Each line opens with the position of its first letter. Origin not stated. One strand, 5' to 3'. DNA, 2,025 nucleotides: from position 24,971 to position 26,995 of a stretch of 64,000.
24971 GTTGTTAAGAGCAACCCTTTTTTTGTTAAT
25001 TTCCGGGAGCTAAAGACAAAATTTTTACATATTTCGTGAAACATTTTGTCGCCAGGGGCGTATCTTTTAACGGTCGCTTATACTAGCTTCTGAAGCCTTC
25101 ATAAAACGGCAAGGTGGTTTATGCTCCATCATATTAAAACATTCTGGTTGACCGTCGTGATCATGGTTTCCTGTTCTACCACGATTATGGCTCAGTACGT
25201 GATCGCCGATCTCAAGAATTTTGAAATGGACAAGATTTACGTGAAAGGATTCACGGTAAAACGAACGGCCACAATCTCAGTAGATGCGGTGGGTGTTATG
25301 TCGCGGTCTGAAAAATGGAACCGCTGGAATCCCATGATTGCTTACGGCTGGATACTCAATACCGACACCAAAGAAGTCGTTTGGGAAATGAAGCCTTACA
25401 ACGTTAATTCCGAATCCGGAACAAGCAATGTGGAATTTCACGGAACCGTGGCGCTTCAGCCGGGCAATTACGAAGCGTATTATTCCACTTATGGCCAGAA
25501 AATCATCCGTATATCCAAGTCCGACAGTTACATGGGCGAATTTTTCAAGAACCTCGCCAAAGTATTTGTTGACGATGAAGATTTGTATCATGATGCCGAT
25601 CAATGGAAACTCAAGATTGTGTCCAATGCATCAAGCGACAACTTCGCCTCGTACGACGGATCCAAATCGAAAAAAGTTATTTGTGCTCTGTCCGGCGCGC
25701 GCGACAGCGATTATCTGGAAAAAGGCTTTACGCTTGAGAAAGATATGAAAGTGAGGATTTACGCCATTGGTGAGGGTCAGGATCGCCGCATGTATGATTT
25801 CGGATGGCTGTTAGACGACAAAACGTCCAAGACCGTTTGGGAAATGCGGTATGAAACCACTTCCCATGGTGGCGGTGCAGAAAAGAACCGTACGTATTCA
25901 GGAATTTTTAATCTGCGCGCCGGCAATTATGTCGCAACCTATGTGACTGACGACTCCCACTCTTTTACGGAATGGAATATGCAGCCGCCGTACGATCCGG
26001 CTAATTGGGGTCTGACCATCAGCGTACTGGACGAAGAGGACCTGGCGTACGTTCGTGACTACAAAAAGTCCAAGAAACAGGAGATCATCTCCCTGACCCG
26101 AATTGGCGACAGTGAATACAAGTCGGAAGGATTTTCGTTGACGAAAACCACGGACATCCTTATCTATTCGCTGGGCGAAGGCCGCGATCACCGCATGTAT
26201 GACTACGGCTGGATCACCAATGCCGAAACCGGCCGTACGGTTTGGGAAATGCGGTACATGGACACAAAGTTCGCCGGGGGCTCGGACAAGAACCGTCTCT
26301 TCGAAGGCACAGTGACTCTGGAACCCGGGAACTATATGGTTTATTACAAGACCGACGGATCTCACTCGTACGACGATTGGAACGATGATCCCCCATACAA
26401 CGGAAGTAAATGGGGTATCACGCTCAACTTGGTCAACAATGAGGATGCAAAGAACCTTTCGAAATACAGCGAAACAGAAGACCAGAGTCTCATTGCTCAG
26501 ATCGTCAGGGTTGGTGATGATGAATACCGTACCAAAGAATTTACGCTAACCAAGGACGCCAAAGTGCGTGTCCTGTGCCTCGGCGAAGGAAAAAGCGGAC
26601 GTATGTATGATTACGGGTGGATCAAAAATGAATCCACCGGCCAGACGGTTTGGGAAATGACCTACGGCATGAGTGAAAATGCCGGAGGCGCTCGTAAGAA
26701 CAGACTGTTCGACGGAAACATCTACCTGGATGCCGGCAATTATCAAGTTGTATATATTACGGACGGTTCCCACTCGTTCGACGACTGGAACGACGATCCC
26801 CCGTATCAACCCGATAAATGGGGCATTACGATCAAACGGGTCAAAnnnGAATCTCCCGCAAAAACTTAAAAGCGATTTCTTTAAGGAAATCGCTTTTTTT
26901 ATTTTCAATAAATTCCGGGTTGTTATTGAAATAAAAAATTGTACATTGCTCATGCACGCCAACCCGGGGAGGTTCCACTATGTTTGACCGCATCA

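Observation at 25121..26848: Secreted protein composed entirely of four tandem ~135 aa repeats of an unrecognised domain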

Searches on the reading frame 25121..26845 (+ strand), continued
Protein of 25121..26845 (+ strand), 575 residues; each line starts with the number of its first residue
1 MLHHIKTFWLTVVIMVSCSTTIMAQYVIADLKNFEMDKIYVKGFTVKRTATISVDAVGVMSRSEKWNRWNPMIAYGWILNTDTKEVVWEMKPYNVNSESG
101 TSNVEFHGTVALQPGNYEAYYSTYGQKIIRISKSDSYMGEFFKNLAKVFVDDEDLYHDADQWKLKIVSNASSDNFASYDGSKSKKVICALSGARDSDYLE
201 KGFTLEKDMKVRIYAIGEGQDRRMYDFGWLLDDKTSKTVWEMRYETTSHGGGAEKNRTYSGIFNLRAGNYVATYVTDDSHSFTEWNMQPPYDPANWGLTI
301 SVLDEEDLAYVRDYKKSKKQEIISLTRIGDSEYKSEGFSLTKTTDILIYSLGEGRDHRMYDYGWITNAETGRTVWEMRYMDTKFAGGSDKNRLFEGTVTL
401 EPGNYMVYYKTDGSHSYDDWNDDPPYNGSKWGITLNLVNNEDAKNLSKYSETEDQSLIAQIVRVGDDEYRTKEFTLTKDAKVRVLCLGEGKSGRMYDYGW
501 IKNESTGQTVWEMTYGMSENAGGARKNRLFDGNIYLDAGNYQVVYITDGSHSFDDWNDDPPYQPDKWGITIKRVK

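Call 40: find_related_loci(query=A2, collection=genome_contigs, flank=6000)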
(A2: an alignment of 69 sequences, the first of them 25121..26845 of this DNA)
Query A2 (575 aa) in genome_contigs; peptide patterns used: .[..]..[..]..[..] (x = any residue, [..] = any of these).
508 stretches matched a pattern; 502 encode a relative of the query (tblastn E <= 1e-3); the best 80 are kept; 80 distinct loci.
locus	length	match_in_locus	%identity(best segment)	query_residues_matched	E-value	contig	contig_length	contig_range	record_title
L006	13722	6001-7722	87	2-575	0e+0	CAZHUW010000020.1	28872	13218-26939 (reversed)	MAG TPA_asm: uncultured Bacteroidota bacterium isolate SRP292972_co2_230 genome assembly, contig: NODE_1461_length_28872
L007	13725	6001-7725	83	1-575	0e+0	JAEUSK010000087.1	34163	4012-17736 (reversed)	MAG: bacterium isolate new MAG-301 k141_4004925, whole genome shotgun sequence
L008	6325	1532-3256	82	1-575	0e+0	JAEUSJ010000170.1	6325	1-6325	MAG: bacterium isolate new MAG-300 NODE_170_length_6325_cov_7.683739, whole genome shotgun sequence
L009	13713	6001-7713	67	4-575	0e+0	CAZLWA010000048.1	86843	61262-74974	MAG TPA_asm: uncultured Bacteroidota bacterium isolate binchicken_co165_173 genome assembly, contig: k141_697182, whole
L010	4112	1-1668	70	21-575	0e+0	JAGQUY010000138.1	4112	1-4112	MAG: Bacteroidetes bacterium isolate HKST-UBA01 2012-05-30_1_(paired)_contig_431794, whole genome shotgun sequence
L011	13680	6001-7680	62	18-575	0e+0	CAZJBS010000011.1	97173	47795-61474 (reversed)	MAG TPA_asm: uncultured Bacteroidota bacterium isolate binchicken_co16_299 genome assembly, contig: NODE_365_length_9717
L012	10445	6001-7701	62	12-575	0e+0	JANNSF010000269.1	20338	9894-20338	MAG: bacterium isolate SOY_31_metabat_245 SOY_31_k141_1603378, whole genome shotgun sequence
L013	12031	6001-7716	59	4-574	0e+0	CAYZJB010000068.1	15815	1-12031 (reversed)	MAG TPA_asm: uncultured Bacteroidota bacterium isolate binchicken_co58_136 genome assembly, contig: NODE_2950_length_158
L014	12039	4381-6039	60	24-575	0e+0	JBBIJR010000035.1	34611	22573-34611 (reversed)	MAG: Bacteroidota bacterium isolate QNS170220_bin_167 NODE_522_length_34611_cov_4.847639, whole genome shotgun sequence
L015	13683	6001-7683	57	12-574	0e+0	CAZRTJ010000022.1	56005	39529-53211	MAG TPA_asm: uncultured Bacteroidota bacterium isolate binchicken_co16_206 genome assembly, contig: NODE_943_length_5600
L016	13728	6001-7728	54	1-575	0e+0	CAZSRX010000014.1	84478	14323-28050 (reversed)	MAG TPA_asm: uncultured Bacteroidota bacterium isolate binchicken_co135_74 genome assembly, contig: NODE_653_length_8447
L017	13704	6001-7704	53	13-574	0e+0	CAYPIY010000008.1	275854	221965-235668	MAG TPA_asm: uncultured Bacteroidota bacterium isolate binchicken_co115_100 genome assembly, contig: NODE_44_length_2758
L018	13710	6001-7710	54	10-575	0e+0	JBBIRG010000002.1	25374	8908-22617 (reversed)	MAG: Bacteroidota bacterium isolate QH1S170213_bin_344 NODE_893_length_25374_cov_3.328094, whole genome shotgun sequence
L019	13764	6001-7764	41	10-575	1e-144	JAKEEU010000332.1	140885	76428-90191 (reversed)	MAG: candidate division KSB1 bacterium isolate PMV_1_maxbin.001 PMV_1_maxbin.001.k101_1448097, whole genome shotgun sequ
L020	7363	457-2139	42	10-574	1e-141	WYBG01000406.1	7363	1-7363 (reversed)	MAG: Deltaproteobacteria bacterium isolate PRO9 k127_371678, whole genome shotgun sequence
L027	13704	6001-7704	41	12-574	6e-139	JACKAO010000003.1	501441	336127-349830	MAG: Calditrichia bacterium isolate HK-STAS-CALD-1 HK-STAS-CALD-1_3, whole genome shotgun sequence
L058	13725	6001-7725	39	9-574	2e-131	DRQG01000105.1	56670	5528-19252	MAG TPA_asm: Caldithrix abyssi isolate HyVt-577 HyVt-577_k145_507668, whole genome shotgun sequence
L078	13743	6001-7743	39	13-573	3e-128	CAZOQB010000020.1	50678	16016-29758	MAG TPA_asm: uncultured Ignavibacteriaceae bacterium isolate binchicken_co191_10 genome assembly, contig: NODE_622_lengt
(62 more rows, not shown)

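Call 45: search_protein_families(library=pfam, proteins=[L027:4337-5974:+, L058:4291-5970:+, L078:7785-9242:+, L027:7723-8526:+, L058:7747-8547:+, L002:5668-6654:+, L027:2147-4141:-], max_evalue=0.01)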
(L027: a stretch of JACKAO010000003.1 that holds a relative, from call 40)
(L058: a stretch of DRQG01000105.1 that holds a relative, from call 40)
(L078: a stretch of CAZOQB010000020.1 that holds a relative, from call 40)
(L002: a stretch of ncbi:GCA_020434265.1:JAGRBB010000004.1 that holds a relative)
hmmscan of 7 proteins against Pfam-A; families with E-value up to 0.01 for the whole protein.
L027:4337-5974:+ (546 aa): 4 families
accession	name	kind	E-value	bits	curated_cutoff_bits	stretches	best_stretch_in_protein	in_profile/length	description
PF01103.29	Omp85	-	2.2e-15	57.5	24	1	340-517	107-292/325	Omp85 superfamily domain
PF18939.6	DUF5686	-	2.4e-10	40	39.2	1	193-340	334-482/669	Family of unknown function (DUF5686)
PF03865.19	ShlB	-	0.00019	21.5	22.7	1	377-484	188-292/311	Haemolysin secretion/activation protein ShlB/FhaC/HecB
PF04519.19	Bactofilin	-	0.0002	22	27.9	1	68-120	1-51/98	Polymer-forming cytoskeletal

L058:4291-5970:+ (560 aa): 3 families
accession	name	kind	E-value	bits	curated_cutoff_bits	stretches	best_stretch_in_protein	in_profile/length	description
PF01103.29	Omp85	-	3.5e-21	76.5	24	1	356-556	116-321/325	Omp85 superfamily domain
PF18939.6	DUF5686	-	7.4e-10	38.3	39.2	1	200-350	334-484/669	Family of unknown function (DUF5686)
PF04519.19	Bactofilin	-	0.0098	16.6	27.9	0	80-143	2-63/98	Polymer-forming cytoskeletal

L078:7785-9242:+ (486 aa): 2 families
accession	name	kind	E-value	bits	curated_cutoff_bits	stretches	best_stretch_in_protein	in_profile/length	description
PF18939.6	DUF5686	-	1.1e-11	44.4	39.2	1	87-290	293-490/669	Family of unknown function (DUF5686)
PF01103.29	Omp85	-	2.5e-09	37.5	24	1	306-458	133-292/325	Omp85 superfamily domain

L027:7723-8526:+ (268 aa): 2 families
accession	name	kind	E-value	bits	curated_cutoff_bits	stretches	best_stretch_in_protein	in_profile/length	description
PF13349.12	DUF4097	-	9e-14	51.9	22.9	1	33-265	72-246/247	Toastrack DUF4097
PF24016.2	DUF7330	-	4.5e-07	30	27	1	138-237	44-139/187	Domain of unknown function (DUF7330)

L058:7747-8547:+ (267 aa): 2 families
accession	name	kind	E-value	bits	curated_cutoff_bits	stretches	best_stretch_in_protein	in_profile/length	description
PF13349.12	DUF4097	-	2e-13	50.7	22.9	1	131-261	117-246/247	Toastrack DUF4097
PF24016.2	DUF7330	-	1e-08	35.4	27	1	169-224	73-130/187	Domain of unknown function (DUF7330)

L002:5668-6654:+ (329 aa): 3 families
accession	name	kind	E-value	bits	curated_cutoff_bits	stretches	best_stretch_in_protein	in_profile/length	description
PF13349.12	DUF4097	-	5.4e-24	85.3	22.9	2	179-325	101-246/247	Toastrack DUF4097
PF10435.15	BetaGal_dom2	-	0.0022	18.2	25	0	120-151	48-79/180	Beta-galactosidase, domain 2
PF20074.4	DUF6470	-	0.0035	17.4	28.9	0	143-191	2-49/178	Family of unknown function (DUF6470)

L027:2147-4141:- (664 aa): 7 families
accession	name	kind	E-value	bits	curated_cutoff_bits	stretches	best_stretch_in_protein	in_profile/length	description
PF17804.6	TSP_NTD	-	3.6e-61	207.1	26.4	1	43-227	1-188/188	Tail specific protease N-terminal domain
PF03572.23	Peptidase_S41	-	3e-48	164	24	1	358-540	1-164/165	Peptidase family S41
PF11818.13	DUF3340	-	5.4e-26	92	28.6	1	545-659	1-155/155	C-terminal domain of tail specific protease (DUF3340)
PF00595.29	PDZ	-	2.7e-10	40.9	23.2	1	237-316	6-81/81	PDZ domain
PF17820.7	PDZ_6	-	1.7e-07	31.3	27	1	256-315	2-52/54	PDZ domain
PF13180.12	PDZ_2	-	5.3e-07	30.3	27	1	243-325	3-77/80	PDZ domain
PF04495.20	GRASP55_65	-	0.0014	19.3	27.7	1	249-302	40-96/138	GRASP55/65 PDZ-like domain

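Call 64: search_protein_families(library=pfam, proteins=[P0021], max_evalue=10)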
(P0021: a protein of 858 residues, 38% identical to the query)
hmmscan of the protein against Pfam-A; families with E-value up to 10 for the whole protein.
P0021 (858 aa): 8 families
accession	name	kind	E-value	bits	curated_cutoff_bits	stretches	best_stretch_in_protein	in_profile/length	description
PF16561.11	AMPK1_CBM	-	7.4e-05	23.3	26.8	1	259-284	31-56/85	Glycogen recognition site of AMP-activated protein kinase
PF04234.18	CopC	-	0.00045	21.6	23.3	0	523-551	47-75/92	CopC domain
PF16405.10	DUF5013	-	0.0074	16.9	28.5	0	258-279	59-80/149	Domain of unknown function (DUF5013)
PF13952.11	DUF4216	-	0.075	14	30.6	1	399-428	44-72/73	Domain of unknown function (DUF4216)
PF13620.12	CarboxypepD_reg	-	0.16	12.8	32.3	0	811-836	37-63/82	Carboxypeptidase regulatory-like domain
PF02920.21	Integrase_DNA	-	0.23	11.9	27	1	631-674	11-57/70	DNA binding domain of tn916 integrase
PF16967.11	TcfC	-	0.24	11.5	29.4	0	208-233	7-32/68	E-set like domain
PF11114.13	Minor_capsid_2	-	1.9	9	27.7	0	515-533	58-76/113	Minor capsid protein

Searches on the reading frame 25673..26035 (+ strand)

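Call 64: search_protein_families(library=pfam, proteins=[window:25673-26035:+], max_evalue=10)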
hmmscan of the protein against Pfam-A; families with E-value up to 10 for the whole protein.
window:25673-26035:+ (121 aa): 1 family
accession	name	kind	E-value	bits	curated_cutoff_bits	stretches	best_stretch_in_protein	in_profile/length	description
PF19738.4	DUF6227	-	0.00026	21.2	25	1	34-75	50-89/227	Family of unknown function (DUF6227)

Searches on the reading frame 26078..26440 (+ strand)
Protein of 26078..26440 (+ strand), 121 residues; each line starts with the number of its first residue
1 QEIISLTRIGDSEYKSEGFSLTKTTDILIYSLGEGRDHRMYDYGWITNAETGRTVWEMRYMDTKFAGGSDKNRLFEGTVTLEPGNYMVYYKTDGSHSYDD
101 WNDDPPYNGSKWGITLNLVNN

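Call 27: search_solved_structures(query=A3, max_evalue=10, show_alignments=3)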
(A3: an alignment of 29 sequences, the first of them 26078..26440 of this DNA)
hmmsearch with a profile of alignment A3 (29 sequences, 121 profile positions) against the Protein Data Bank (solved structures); distinct sequences matched with E-value up to 10: 2.
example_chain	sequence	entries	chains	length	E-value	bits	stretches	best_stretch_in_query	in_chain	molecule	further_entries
2edd_A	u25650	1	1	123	0.69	13.2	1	14-65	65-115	Netrin receptor DCC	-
4mlg_A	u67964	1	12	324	1.8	11.8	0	66-111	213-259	Beta-xylosidase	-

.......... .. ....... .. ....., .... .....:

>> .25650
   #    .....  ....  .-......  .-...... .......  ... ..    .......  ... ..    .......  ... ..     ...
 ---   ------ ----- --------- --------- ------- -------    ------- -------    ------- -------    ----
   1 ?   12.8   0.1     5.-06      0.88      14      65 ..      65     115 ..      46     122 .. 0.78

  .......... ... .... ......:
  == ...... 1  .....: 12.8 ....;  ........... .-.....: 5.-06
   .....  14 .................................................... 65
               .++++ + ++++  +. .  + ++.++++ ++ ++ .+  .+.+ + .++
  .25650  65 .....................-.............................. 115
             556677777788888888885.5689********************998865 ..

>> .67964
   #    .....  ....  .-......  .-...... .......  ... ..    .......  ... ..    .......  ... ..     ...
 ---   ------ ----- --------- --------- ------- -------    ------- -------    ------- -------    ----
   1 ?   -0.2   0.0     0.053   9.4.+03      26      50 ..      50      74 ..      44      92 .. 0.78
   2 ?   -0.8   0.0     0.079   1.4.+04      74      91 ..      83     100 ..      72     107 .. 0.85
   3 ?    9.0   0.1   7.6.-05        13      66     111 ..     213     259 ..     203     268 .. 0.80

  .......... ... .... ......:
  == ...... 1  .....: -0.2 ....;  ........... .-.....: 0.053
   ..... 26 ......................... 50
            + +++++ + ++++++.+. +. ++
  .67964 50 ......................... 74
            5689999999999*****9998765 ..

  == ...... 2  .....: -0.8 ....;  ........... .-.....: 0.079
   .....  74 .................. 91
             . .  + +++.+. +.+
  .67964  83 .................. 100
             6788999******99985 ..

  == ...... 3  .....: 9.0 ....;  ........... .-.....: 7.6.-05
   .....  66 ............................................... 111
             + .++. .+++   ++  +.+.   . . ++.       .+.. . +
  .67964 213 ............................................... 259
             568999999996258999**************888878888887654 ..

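Call 31: predict_structure(alignment_id=A3)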
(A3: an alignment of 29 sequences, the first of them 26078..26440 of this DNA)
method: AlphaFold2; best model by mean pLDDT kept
length: 121 residues; sequences in the alignment: 29
mean_pLDDT: 93.9   pTM: 0.86
mean pLDDT of the five models: 93.9, 92.6, 92.5, 92.2, 92.0
residues with pLDDT >= 90: 105; 70-90: 14; 50-70: 1; < 50: 1
segments of 3 or more residues with pLDDT < 50: none
pLDDT, mean of each block of 10 residues (from residue 1): 94 96 97 96 97 98 96 97 98 82 88 92 48
secondary structure, 60 per line:
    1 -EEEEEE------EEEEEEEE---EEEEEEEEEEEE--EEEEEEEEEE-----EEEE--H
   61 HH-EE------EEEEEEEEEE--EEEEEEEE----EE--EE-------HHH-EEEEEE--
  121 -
elements in order: E2-7 E14-21 E25-36 E39-48 E54-57 E72-81 E84-91 E113-118

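Call 58: fold_search(model_id=the predicted structure, library=pdb)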
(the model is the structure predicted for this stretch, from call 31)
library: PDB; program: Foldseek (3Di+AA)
matches with E <= 10: 1723; with E <= 0.001: 4
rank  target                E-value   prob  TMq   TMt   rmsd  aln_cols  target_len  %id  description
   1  2cdp_C                3.4e-04  1.00  0.44  0.43   5.8       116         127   14  Structure of a CBM6 in complex with neoagarohexaose (released 2006-02-08)
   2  5azw_B                6.1e-04  1.00  0.49  0.61   5.1       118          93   13  Crystal structure of p24beta1 GOLD domain (released 2016-09-14)
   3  5azx_A                7.2e-04  1.00  0.47  0.55   5.3       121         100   13  Crystal structure of p24delta1 GOLD domain (native 1) (released 2016-09-14)
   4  2cdp_D                9.9e-04  1.00  0.43  0.41   5.8       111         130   14  Structure of a CBM6 in complex with neoagarohexaose (released 2006-02-08)
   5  2cdo_C                1.1e-03  1.00  0.45  0.41   5.8       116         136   14  structure of agarase carbohydrate binding module in complex with neoagarohexaose (released 2006-02-16)
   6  2cdo_B                1.2e-03  1.00  0.44  0.40   5.8       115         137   14  structure of agarase carbohydrate binding module in complex with neoagarohexaose (released 2006-02-16)
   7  2cdp_B                1.2e-03  1.00  0.44  0.42   5.9       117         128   14  Structure of a CBM6 in complex with neoagarohexaose (released 2006-02-08)
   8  1nqj_A                1.3e-03  1.00  0.44  0.53   6.2       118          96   12  CRYSTAL STRUCTURE OF CLOSTRIDIUM HISTOLYTICUM COLG COLLAGENASE COLLAGEN-BINDING DOMAIN 3B AT 1.0 ANGSTROM RESOLUTION I (released 2003-04-15)
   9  1nqd_B                1.6e-03  1.00  0.45  0.47   5.8       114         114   10  CRYSTAL STRUCTURE OF CLOSTRIDIUM HISTOLYTICUM COLG COLLAGENASE COLLAGEN-BINDING DOMAIN 3B AT 1.65 ANGSTROM RESOLUTION  (released 2003-04-15)
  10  7zvo                  1.7e-03  1.00  0.42  0.40   6.1       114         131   12  Structure of CBM BT0996-C from Bacteroides thetaiotaomicron (released 2023-02-08)
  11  3ube_G                1.7e-03  1.00  0.40  0.19   7.0       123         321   10  Influenza hemagglutinin from the 2009 pandemic in complex with ligand LSTc (released 2011-11-23)
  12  4c7w_B                2.2e-03  1.00  0.44  0.19   7.4       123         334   14  Crystal structure of Mouse Hepatitis virus strain S Hemagglutinin- esterase in complex with 4-O-acetylated sialic acid (released 2013-10-16)
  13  5azy_A                2.3e-03  1.00  0.49  0.58   4.5       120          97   12  Crystal structure of p24delta1 GOLD domain (Native 2) (released 2016-09-14)
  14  8ghk_B                2.3e-03  0.99  0.38  0.17   7.6       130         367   17  CryoEM structure of Influenza A virus A/Melbourner/1/1946 (H1N1) hemagglutinin bound to GS10-X6-BE4 Fab (released 2024-06-26)
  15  1nqj_B                2.4e-03  1.00  0.47  0.49   5.9       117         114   10  CRYSTAL STRUCTURE OF CLOSTRIDIUM HISTOLYTICUM COLG COLLAGENASE COLLAGEN-BINDING DOMAIN 3B AT 1.0 ANGSTROM RESOLUTION I (released 2003-04-15)
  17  1nzi_B                2.6e-03  1.00  0.53  0.44   6.0       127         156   13  Crystal Structure of the CUB1-EGF Interaction Domain of Complement Protease C1s (released 2003-06-10)
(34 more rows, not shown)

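Call 59: search_protein_representatives(alignment_id=A3)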
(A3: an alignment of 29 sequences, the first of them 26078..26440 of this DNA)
Query: 29 sequences, 121 profile positions. Proteins with E-value up to 0.001 (for the whole library): 1169; up to 1e-10: 927; up to 1e-30: 418. The best 150 are listed.
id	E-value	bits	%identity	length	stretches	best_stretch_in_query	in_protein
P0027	2.5e-220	734.5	-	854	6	3-119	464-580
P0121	4.1e-218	727.3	-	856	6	2-118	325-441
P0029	2.3e-217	724.9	-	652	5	2-119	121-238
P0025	8.9e-214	713.3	-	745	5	1-118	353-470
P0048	6.3e-190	636.3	-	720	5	2-120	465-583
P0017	3.7e-161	543.5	-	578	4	2-121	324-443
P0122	6.1e-159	536.3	-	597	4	2-119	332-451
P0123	5.1e-155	523.6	-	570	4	2-120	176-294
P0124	1.7e-154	521.9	-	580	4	3-121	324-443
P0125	6.7e-152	513.6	-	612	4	1-121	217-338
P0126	1.1e-151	512.8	-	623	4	1-119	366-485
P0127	4.7e-151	510.8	-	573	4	1-120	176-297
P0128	1.2e-148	503.0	-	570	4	3-120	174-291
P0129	6.8e-148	500.6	-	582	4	2-120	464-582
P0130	1.1e-147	500.0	-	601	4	1-120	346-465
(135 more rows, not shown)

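Call 64: search_protein_families(library=pfam, proteins=[window:26078-26440:+], max_evalue=10)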
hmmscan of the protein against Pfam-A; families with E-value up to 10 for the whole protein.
window:26078-26440:+ (121 aa): 1 family
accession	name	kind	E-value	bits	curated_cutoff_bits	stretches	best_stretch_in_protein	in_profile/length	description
PF22072.2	FAP42_B3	-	0.22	11.9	27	1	74-110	92-127/156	FAP42 domain B3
